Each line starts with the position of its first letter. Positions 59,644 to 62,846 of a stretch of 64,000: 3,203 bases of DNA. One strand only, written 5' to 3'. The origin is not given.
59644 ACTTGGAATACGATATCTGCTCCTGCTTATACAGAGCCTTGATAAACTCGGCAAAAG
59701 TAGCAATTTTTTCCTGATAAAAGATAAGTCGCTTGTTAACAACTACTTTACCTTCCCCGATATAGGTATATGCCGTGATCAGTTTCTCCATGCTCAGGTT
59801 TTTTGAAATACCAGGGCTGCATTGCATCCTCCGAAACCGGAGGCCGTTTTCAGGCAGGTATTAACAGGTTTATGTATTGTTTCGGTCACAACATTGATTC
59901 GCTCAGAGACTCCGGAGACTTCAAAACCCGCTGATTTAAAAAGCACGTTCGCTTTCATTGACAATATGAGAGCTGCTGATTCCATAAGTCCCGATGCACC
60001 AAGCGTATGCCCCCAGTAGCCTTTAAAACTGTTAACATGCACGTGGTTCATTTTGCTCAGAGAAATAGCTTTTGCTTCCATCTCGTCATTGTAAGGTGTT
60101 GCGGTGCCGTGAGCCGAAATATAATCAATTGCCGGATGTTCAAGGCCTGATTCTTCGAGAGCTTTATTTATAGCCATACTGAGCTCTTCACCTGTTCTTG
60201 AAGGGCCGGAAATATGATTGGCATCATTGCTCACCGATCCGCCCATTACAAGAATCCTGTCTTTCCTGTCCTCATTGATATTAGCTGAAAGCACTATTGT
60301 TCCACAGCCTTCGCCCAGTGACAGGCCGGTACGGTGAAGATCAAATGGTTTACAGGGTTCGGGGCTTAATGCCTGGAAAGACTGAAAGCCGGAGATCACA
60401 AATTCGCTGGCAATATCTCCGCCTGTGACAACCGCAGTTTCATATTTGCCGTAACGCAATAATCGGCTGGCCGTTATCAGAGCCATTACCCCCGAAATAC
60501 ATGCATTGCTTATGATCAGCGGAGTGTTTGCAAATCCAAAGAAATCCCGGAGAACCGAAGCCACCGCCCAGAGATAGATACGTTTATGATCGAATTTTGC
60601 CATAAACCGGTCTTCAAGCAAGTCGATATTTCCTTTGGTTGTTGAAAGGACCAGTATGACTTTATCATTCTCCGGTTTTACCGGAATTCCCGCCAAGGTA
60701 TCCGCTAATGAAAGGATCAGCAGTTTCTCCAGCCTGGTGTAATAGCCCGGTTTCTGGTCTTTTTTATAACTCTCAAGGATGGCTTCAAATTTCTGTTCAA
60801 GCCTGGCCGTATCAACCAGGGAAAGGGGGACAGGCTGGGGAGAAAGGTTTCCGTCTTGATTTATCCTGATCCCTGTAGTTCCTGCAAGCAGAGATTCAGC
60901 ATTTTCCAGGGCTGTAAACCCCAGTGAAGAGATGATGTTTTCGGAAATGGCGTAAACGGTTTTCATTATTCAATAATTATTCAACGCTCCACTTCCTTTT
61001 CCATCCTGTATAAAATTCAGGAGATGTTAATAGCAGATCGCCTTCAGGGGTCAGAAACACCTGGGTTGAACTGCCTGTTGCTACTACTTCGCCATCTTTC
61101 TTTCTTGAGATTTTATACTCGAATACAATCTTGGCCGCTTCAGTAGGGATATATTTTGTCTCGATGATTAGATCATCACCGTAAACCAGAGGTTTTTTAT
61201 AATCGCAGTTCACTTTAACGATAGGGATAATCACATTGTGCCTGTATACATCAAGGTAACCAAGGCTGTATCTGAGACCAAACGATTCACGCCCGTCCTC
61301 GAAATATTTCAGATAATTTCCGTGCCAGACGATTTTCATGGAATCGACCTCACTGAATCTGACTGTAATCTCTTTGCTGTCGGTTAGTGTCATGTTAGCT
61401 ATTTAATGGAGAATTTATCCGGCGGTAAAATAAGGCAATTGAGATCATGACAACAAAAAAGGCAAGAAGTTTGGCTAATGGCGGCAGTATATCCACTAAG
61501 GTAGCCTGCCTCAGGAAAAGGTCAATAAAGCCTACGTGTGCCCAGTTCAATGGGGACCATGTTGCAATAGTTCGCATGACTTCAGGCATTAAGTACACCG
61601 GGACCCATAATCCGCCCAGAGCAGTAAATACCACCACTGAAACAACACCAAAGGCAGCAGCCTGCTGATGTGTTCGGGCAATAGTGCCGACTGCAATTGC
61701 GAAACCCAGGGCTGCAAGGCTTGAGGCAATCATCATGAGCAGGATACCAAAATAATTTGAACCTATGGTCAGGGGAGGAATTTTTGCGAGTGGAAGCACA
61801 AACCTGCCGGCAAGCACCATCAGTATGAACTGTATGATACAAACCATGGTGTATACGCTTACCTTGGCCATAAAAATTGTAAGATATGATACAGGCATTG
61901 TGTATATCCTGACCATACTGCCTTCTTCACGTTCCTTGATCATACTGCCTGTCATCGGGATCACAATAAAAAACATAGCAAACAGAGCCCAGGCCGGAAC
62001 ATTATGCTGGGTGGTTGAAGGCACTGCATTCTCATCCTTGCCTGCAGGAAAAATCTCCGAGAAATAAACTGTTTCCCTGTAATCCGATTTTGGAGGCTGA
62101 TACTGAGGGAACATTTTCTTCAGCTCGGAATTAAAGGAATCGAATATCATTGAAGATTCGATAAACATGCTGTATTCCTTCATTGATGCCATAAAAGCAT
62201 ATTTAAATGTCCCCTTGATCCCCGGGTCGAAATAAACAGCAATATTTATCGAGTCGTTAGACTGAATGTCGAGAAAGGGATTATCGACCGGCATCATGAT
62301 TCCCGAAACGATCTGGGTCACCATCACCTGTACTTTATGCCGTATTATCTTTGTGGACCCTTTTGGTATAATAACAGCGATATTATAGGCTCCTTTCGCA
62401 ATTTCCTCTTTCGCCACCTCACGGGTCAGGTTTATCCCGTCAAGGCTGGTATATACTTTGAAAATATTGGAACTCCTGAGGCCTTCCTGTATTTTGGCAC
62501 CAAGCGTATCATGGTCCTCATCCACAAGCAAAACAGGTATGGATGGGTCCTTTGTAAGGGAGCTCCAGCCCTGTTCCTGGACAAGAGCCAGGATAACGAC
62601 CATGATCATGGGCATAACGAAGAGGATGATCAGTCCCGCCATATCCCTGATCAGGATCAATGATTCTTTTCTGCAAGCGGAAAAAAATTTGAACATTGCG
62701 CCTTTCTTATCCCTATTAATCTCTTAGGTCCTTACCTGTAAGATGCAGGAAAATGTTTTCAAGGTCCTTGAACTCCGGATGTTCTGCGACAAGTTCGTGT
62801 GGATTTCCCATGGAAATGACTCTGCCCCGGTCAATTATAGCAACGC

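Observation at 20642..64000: Compact cluster of at least 43 kb: aryl-polyene/flexirubin-type type II PKS-FAS core with an accessory set matching no described subtype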

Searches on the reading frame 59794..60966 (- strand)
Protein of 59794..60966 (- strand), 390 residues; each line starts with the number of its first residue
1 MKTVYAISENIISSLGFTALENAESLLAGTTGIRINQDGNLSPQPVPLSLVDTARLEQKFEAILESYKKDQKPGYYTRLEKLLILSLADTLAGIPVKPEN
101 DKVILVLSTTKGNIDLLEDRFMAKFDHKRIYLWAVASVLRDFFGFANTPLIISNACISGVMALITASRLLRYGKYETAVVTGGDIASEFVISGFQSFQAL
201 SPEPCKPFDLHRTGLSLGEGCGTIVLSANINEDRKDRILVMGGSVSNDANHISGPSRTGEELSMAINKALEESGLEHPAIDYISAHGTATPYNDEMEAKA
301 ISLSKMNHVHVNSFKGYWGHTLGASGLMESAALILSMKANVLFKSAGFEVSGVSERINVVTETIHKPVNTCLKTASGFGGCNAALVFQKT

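Call 6: search_protein_families(library=pfam, proteins=[window:59794-60966:-], max_evalue=0.01)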
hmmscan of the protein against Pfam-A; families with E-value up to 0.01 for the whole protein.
window:59794-60966:- (390 aa): 3 families
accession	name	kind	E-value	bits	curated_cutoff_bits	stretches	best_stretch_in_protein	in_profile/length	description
PF02801.28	Ketoacyl-synt_C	-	2.6e-23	82.7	20.8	1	240-348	4-118/119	Beta-ketoacyl synthase, C-terminal domain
PF00109.32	ketoacyl-synt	-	2.3e-12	47.5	20.8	1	135-227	153-247/252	Beta-ketoacyl synthase, N-terminal domain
PF08545.16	ACP_syn_III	-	4.6e-06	26.9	24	1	152-190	3-41/80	3-Oxoacyl-[acyl-carrier-protein (ACP)] synthase III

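Call 16: search_protein_families(library=ncbifam, proteins=[window:59794-60966:-], max_evalue=0.00001)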
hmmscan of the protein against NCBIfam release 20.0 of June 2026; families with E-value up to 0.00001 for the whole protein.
window:59794-60966:- (390 aa): 19 families
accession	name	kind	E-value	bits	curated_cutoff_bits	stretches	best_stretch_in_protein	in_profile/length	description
NF006618.0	PRK09185.1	subfamily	2.6e-62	211.1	407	1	118-389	123-392/394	beta-ketoacyl-ACP synthase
NF004618.0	PRK05952.1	equivalog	6.9e-54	183.2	455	1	153-389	144-382/384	beta-ketoacyl-ACP synthase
TIGR03150.1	fabF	equivalog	2.6e-49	168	493.75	1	144-388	149-407/407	beta-ketoacyl-ACP synthase II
NF005589.0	PRK07314.1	subfamily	2.5e-46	158.3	387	1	143-389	151-411/413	beta-ketoacyl-ACP synthase II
NF058662.1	cispenta_AmcF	equivalog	5.1e-46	157.4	325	1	53-388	37-368/369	cispentacin biosynthesis acyltransferase subunit AmcF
NF005490.0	PRK07103.1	equivalog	6.7e-41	140.7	445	1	140-389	153-412/414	polyketide beta-ketoacyl:acyl carrier protein synthase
NF004970.0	PRK06333.1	subfamily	3.2e-37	128.4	525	1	148-389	165-421/424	beta-ketoacyl-ACP synthase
NF005076.0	PRK06501.1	equivalog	3.8e-37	128.2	629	1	127-388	146-421/425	beta-ketoacyl-ACP synthase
NF006587.0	PRK09116.1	equivalog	2.1e-32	112.4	470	1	142-389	150-406/408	beta-ketoacyl-ACP synthase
NF006274.0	PRK08439.1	equivalog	4.5e-31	108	621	1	152-389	158-405/406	beta-ketoacyl-ACP synthase II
NF005916.1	PRK07910.1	equivalog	1e-30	107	560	1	154-389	169-417/418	KasA/KasB family beta-ketoacyl-ACP synthase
NF006434.0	PRK08722.1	equivalog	2.5e-28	99.1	759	1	139-389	147-413/414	beta-ketoacyl-ACP synthase II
NF005935.0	PRK07967.1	equivalog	4.6e-23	81.7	630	1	135-389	141-403/406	beta-ketoacyl-ACP synthase I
NF045894.1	PKS_plus_SDR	equivalog_domain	4.5e-18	64.3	1740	1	143-345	160-373/1515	type I polyketide synthase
NF053555.1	prodigi_MBC_PigJ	equivalog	3.3e-17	62.1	900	1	136-327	493-686/759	prodigiosin MBC biosynthesis protein PigJ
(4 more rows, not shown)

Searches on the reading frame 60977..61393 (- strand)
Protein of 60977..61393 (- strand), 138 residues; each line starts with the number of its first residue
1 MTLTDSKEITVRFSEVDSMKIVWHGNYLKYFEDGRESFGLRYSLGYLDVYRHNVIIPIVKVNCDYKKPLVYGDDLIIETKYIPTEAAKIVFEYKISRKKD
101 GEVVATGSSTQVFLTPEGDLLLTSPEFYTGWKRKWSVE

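Call 6: search_protein_families(library=pfam, proteins=[window:60977-61393:-], max_evalue=0.01)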
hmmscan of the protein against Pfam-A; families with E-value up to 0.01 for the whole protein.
window:60977-61393:- (138 aa): 3 families
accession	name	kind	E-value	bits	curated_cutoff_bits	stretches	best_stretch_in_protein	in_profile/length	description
PF13279.12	4HBT_2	-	6.1e-15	56.2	25.5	1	11-114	1-104/122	Thioesterase-like superfamily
PF03061.28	4HBT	-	5.1e-10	40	20.6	1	20-103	2-78/79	Thioesterase superfamily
PF20791.3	Acyl-ACP_TE_C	-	0.0012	19.4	21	0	6-106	9-94/101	Acyl-ACP thioesterase C-terminal domain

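Call 52: find_encoding_contigs(protein=window:60977-61393:-, flank=10000, max_places=3)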
Protein window:60977-61393:- (138 aa): no gene with exactly this product is on record in the collection.

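Call 59: search_protein_families(library=ncbifam, proteins=[window:60977-61393:-], max_evalue=0.00001)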
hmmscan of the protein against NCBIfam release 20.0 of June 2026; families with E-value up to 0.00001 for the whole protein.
window:60977-61393:- (138 aa): 3 families
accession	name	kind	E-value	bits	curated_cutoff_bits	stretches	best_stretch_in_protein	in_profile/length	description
TIGR00051.1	TIGR00051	subfamily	2.6e-19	69.7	68.7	1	11-114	4-106/117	YbgC/FadM family acyl-CoA thioesterase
NF047424.1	MenI_Staph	exception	5.6e-18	65.3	225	1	7-119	6-117/148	1,4-dihydroxy-2-naphthoyl-CoA hydrolase MenI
TIGR02799.1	thio_ybgC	equivalog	2.6e-11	43.9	141.35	1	8-101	4-98/126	tol-pal system-associated acyl-CoA thioesterase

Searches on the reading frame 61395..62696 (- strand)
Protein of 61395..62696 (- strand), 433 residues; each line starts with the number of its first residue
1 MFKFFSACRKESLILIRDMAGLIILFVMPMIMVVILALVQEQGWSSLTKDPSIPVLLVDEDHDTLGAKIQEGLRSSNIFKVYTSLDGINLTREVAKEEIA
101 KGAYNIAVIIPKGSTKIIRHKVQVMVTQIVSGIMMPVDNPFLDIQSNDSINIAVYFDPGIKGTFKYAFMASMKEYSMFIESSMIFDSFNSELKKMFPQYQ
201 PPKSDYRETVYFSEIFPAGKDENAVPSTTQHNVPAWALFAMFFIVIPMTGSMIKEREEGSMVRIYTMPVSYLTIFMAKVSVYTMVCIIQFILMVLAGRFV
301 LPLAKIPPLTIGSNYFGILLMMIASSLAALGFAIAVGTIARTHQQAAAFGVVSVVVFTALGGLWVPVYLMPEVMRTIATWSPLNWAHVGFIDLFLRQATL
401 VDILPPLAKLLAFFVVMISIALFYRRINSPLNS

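Call 6: search_protein_families(library=pfam, proteins=[window:61395-62696:-], max_evalue=0.01)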
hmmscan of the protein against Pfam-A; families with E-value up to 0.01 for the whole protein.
window:61395-62696:- (433 aa): 4 families
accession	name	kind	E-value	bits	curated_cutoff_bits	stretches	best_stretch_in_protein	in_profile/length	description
PF12698.13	ABC2_membrane_3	-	3.6e-31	109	31.6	1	21-423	3-347/347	ABC-2 family transporter protein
PF01061.29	ABC2_membrane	-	1.2e-17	64.7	26.9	1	232-394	50-210/211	ABC-2 type transporter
PF12679.13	ABC2_membrane_2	-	6.1e-09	36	27.2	1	80-421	72-274/283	ABC-2 family transporter protein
PF12730.13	ABC2_membrane_4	-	0.0002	21.8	27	1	220-339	41-161/179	ABC-2 family transporter protein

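Call 26: find_related_loci(query=window:61395-62696:-, collection=metagenome_contigs, flank=10000)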
Query window:61395-62696:- (433 aa) in metagenome_contigs; peptide patterns used: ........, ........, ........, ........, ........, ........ (x = any residue, [..] = any of these).
99 stretches matched a pattern; 36 encode a relative of the query (tblastn E <= 1e-3); 36 distinct loci.
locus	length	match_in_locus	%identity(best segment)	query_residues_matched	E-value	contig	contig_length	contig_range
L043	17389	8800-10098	88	1-433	0e+0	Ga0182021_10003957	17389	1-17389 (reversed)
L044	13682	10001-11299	88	1-433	0e+0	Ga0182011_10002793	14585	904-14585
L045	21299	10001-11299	86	1-433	0e+0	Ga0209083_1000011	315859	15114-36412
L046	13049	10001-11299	86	1-433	0e+0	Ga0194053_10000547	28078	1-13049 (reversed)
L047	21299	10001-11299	86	1-433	0e+0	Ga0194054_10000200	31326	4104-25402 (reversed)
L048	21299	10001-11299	85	1-433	0e+0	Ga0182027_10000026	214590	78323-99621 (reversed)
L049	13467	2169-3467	85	1-433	0e+0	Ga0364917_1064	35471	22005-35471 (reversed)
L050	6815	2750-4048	86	1-433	0e+0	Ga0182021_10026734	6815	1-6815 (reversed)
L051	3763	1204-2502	86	1-433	0e+0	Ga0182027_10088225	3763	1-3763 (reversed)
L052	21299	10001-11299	83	1-433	0e+0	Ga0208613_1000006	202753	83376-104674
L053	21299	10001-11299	83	1-433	0e+0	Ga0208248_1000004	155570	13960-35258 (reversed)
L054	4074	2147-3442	84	1-432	0e+0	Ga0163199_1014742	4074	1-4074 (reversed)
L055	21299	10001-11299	84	1-433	0e+0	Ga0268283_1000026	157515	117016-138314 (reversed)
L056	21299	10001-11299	84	1-433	0e+0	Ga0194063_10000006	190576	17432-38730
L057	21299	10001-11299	81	1-433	0e+0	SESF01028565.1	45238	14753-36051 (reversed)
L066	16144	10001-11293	36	1-428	7e-90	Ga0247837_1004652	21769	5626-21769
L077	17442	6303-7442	27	2-428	9e-41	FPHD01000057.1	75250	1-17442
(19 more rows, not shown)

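Call 29: search_protein_families(library=ncbifam, proteins=[L045:1056-2609:+, L045:2635-3363:+, L045:3433-4656:+, L045:4958-7291:+, L045:7270-7683:+, L045:7790-8194:+, L045:8205-9230:+], max_evalue=0.000001)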
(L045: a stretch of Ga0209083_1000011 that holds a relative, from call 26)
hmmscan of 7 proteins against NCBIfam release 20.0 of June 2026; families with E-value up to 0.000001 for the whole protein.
L045:1056-2609:+ (517 aa): 8 families
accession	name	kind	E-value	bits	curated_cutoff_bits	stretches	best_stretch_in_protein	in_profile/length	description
NF053541.1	FlxA_rubin_TAL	equivalog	1.2e-247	822.3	700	1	10-507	2-497/498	flexirubin biosynthesis tyrosine ammonia-lyase FlxA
NF006871.0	PRK09367.1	subfamily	1.8e-137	459.1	524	1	2-511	4-497/505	histidine ammonia-lyase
TIGR01225.1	hutH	equivalog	9e-136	453.3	539.15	1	2-509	1-492/506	histidine ammonia-lyase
TIGR04475.1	Phe_D_beta_mut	equivalog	8.3e-124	414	800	1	3-505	4-508/510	phenylalanine aminomutase (D-beta-phenylalanine forming)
TIGR03832.1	Tyr_2_3_mutase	equivalog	2.4e-120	402.4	501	1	29-504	26-505/507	tyrosine 2,3-aminomutase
NF041222.1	BagA_FevW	exception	1.1e-81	275.1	1000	1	41-506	42-514/529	bagremycin/ferroverdin biosynthesis tyrosine ammonia-lyase BagA/FevW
TIGR01226.1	phe_am_lyase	equivalog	5.2e-78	263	519.15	1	2-471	33-507/680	phenylalanine ammonia-lyase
TIGR04473.1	taxol_Phe_23mut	exception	1.1e-59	202.4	1250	1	41-473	69-505/687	phenylalanine aminomutase (L-beta-phenylalanine forming)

L045:2635-3363:+ (242 aa): 221 families (the best 25 are shown)
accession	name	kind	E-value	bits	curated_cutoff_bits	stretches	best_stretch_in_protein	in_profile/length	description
NF053542.1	FlxB_rubin_SDR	equivalog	2.7e-119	397.2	340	1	2-240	1-239/239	flexirubin biosynthesis SDR family reductase FlxB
TIGR01830.1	3oxo_ACP_reduc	equivalog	1.4e-85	286.8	297.75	1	4-241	1-239/239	3-oxoacyl-[acyl-carrier-protein] reductase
NF004200.0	PRK05653.1-5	equivalog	2.9e-84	282.4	273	1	2-240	3-241/242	3-oxoacyl-ACP reductase FabG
NF004197.0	PRK05653.1-1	equivalog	3.6e-82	275.7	332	1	3-241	9-247/249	3-oxoacyl-ACP reductase FabG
TIGR01829.1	AcAcCoA_reduct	subfamily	1.9e-76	256.9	302.1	1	2-241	1-241/242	acetoacetyl-CoA reductase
NF009466.0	PRK12826.1-2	subfamily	2.4e-76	256.5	222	1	2-241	4-245/248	3-oxoacyl-ACP reductase FabG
NF004199.0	PRK05653.1-4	equivalog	2.8e-75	253.1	301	1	4-241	8-246/247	3-oxoacyl-ACP reductase FabG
NF009464.0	PRK12824.1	subfamily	3.4e-74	249.6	269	1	2-241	3-243/245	3-oxoacyl-ACP reductase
TIGR01831.1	fabG_rel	equivalog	2.1e-71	240.1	338.85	1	5-240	2-238/239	3-ketoacyl-ACP reductase FabG2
NF004198.0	PRK05653.1-3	equivalog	1.9e-68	230.6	296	1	2-241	8-247/248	3-oxoacyl-ACP reductase FabG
NF047420.2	EF_P_mod_YmfI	equivalog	1.8e-63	214.5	238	1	4-241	2-236/236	elongation factor P 5-aminopentanone reductase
NF009547.0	PRK12936.1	subfamily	2.4e-62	210.7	436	1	2-240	7-242/245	3-ketoacyl-(acyl-carrier-protein) reductase NodG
NF040605.2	mycolic_FabG1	exception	6.2e-60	202.9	420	1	2-240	2-229/233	3-oxoacyl-ACP reductase FabG1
NF006110.0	PRK08261.1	equivalog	4.1e-58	197.3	410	1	2-238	215-448/454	3-oxoacyl-ACP reductase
NF005559.1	PRK07231.1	subfamily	6.2e-58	196.2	215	1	2-240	5-247/249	glucose 1-dehydrogenase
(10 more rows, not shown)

L045:3433-4656:+ (407 aa): 21 families
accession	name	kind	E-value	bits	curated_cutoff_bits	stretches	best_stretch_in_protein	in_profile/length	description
NF005935.0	PRK07967.1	equivalog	5.3e-115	384.5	630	1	1-405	1-404/406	beta-ketoacyl-ACP synthase I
TIGR03150.1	fabF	equivalog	9.6e-105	350.6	493.75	1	3-403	2-407/407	beta-ketoacyl-ACP synthase II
NF005589.0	PRK07314.1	subfamily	1.6e-102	343.4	387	1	2-405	4-412/413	beta-ketoacyl-ACP synthase II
NF006587.0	PRK09116.1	equivalog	2.3e-93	313.2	470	1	1-405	1-407/408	beta-ketoacyl-ACP synthase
NF006274.0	PRK08439.1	equivalog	2.2e-82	277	621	1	1-404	1-405/406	beta-ketoacyl-ACP synthase II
NF004970.0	PRK06333.1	subfamily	2.4e-82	277.1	525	1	1-404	3-421/424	beta-ketoacyl-ACP synthase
NF006434.0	PRK08722.1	equivalog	2.8e-75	253.8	759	1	3-404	5-413/414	beta-ketoacyl-ACP synthase II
NF005076.0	PRK06501.1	equivalog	5.8e-71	239.6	629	1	4-404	13-422/425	beta-ketoacyl-ACP synthase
NF005490.0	PRK07103.1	equivalog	3.2e-70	237.3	445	1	1-405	3-413/414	polyketide beta-ketoacyl:acyl carrier protein synthase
NF006618.0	PRK09185.1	subfamily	1.7e-62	211.7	407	1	1-405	2-393/394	beta-ketoacyl-ACP synthase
NF005916.1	PRK07910.1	equivalog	5.9e-56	190.2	560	1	80-403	91-416/418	KasA/KasB family beta-ketoacyl-ACP synthase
NF004618.0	PRK05952.1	equivalog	2.2e-53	181.5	455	1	136-405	121-383/384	beta-ketoacyl-ACP synthase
NF058662.1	cispenta_AmcF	equivalog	7.3e-49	166.7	325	1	155-403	122-368/369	cispentacin biosynthesis acyltransferase subunit AmcF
NF040607.1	mycolic_Pks13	equivalog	1.1e-31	109.2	2100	1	79-404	195-525/1680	polyketide synthase Pks13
NF045894.1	PKS_plus_SDR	equivalog_domain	1.6e-28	99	1740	1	80-405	98-427/1515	type I polyketide synthase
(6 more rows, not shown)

L045:4958-7291:+ (777 aa): 18 families
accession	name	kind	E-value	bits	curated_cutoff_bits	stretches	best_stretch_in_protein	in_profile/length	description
TIGR04072.2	rSAM_ladder_B12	equivalog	1.5e-119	399.6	360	1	329-775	1-441/443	lipid biosynthesis B12-binding/radical SAM protein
TIGR04385.1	B12_rSAM_cofa1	equivalog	1.5e-51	176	450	1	343-739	17-422/438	B12 lower ligand biosynthesis radical SAM protein BzaD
NF045585.1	rSAM_slr0320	equivalog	3.9e-28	98.2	775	1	424-658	137-379/511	photosystem II high light acclimation radical SAM protein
TIGR04479.1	bcpD_PhpK_rSAM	subfamily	7.9e-26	90.5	600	1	343-682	69-405/504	PhpK family radical SAM P-methyltransferase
TIGR04428.1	B12_rSAM_trp_MT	equivalog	1.3e-25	89.8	500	1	344-706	14-418/558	tryptophan 2-C-methyltransferase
TIGR02026.1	BchE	equivalog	2.4e-22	79.5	481.35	1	416-680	83-359/497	magnesium-protoporphyrin IX monomethyl ester anaerobic oxidative cyclase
TIGR03471.1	HpnJ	equivalog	1.5e-21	76.8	577.6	1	459-720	128-398/472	hopanoid biosynthesis associated radical SAM protein HpnJ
TIGR04013.1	B12_SAM_MJ_1487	hypoth_equivalog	1.2e-20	73.7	251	1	413-688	57-335/382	TIGR04013 family B12-binding domain/radical SAM domain-containing protein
TIGR04014.1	B12_SAM_MJ_0865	equivalog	1e-18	67.4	360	1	414-682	56-332/434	methyl-coenzyme M reductase glutamine C-methyltransferase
NF033070.1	rSAM_AprD4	equivalog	2e-18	66.5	500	1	515-716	194-397/456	AprD4 family radical SAM diol-dehydratase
NF038361.1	rSAM_Sden_1168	equivalog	5.2e-18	64.9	575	1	415-715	160-479/560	Sden_1168 family B12-binding radical SAM P-methyltransferase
TIGR03975.1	rSAM_ocin_1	subfamily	2.3e-16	59.4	281.85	1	414-672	146-416/606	RiPP maturation radical SAM C-methyltransferase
TIGR04367.1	HpnR_B12_rSAM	equivalog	7.7e-12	44.5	650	1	346-659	22-326/490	hopanoid C-3 methylase HpnR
TIGR04295.1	B12_rSAM_oligo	hypoth_equivalog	1.8e-10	40.1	400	1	413-639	91-314/422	TIGR04295 family B12-binding domain-containing radical SAM protein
NF006270.0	PRK08419.1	equivalog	2e-10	40.5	248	1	71-289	68-286/298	lipid A biosynthesis lauroyl acyltransferase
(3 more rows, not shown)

L045:7270-7683:+ (137 aa): 1 family
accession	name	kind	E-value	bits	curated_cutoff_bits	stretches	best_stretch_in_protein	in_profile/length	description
NF000582.1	PRK00006.1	equivalog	5.5e-07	29.6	113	1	9-132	9-135/137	3-hydroxyacyl-ACP dehydratase FabZ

L045:7790-8194:+ (134 aa): 2 families
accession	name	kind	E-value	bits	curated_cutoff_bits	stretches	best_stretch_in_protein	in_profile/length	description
NF053536.1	DarG_fam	subfamily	3.7e-31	108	70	1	12-133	9-130/131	DarG family dialkylresorcinol biosynthesis protein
NF053545.1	flexirubin_DarG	equivalog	9.5e-31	106.6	170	1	19-131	17-129/129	flexirubin biosynthesis protein DarG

L045:8205-9230:+ (341 aa): 1 family
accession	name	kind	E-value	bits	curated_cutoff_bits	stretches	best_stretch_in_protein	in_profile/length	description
NF053550.1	DarH_acyl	equivalog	4.1e-117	391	300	1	10-336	1-324/325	BtrH-related acyltransferase DarH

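Call 50: find_encoding_contigs(protein=window:61395-62696:-, flank=10000, max_places=3)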
Protein window:61395-62696:- (433 aa): no gene with exactly this product is on record in the collection.

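Call 59: search_protein_families(library=ncbifam, proteins=[L066:5128-6087:+, L066:6176-7315:+, L066:7339-7791:+, L077:2133-3044:+, L077:3053-4198:+], max_evalue=0.00001)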
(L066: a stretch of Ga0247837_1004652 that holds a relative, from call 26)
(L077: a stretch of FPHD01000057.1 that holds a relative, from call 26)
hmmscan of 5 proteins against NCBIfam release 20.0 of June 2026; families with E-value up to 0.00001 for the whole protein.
L066:5128-6087:+ (319 aa): 0 families

L066:6176-7315:+ (379 aa): 7 families
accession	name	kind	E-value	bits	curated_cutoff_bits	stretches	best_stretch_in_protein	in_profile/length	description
NF053539.1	resorcinol_DarB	exception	1.3e-167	557.7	550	1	4-379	3-377/377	dialkylresorcinol biosynthesis protein DarB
NF005293.2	PRK06816.1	subfamily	8e-166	551.8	450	1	4-379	1-378/378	StlD/DarB family beta-ketosynthase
NF006829.0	PRK09352.1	subfamily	2.7e-24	85.8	249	2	190-362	158-306/322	beta-ketoacyl-ACP synthase 3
TIGR00747.1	fabH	subfamily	6.5e-19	68.2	292.1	2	5-157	4-146/322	beta-ketoacyl-ACP synthase III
NF005541.0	PRK07204.1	equivalog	2.9e-16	59.8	402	2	4-139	5-123/329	beta-ketoacyl-ACP synthase III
NF006720.0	PRK09258.1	equivalog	1.5e-15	57.3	285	1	3-362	5-323/338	3-oxoacyl-ACP synthase III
NF004623.0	PRK05963.1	equivalog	1.3e-12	47.6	437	0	4-130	6-122/328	beta-ketoacyl-ACP synthase III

L066:7339-7791:+ (150 aa): 0 families

L077:2133-3044:+ (303 aa): 0 families

L077:3053-4198:+ (381 aa): 8 families
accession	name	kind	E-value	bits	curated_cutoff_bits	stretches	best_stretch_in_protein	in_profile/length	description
NF005293.2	PRK06816.1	subfamily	6.1e-174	578.5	450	1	4-381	1-378/378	StlD/DarB family beta-ketosynthase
NF053539.1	resorcinol_DarB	exception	8.1e-152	505.7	550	1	3-380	2-376/377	dialkylresorcinol biosynthesis protein DarB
NF006829.0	PRK09352.1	subfamily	2.2e-24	86.1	249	2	3-158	4-147/322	beta-ketoacyl-ACP synthase 3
TIGR00747.1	fabH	subfamily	9.3e-21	74.2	292.1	2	279-362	227-305/322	beta-ketoacyl-ACP synthase III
NF005541.0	PRK07204.1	equivalog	5.2e-19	68.8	402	2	2-159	3-149/329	beta-ketoacyl-ACP synthase III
NF006720.0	PRK09258.1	equivalog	4.4e-16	59.1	285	1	3-363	5-322/338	3-oxoacyl-ACP synthase III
NF004623.0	PRK05963.1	equivalog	5.1e-15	55.6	437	1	12-141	14-131/328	beta-ketoacyl-ACP synthase III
TIGR01930.1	AcCoA-C-Actrans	subfamily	3.4e-06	26.3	240.55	1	67-181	23-138/385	acetyl-CoA C-acyltransferase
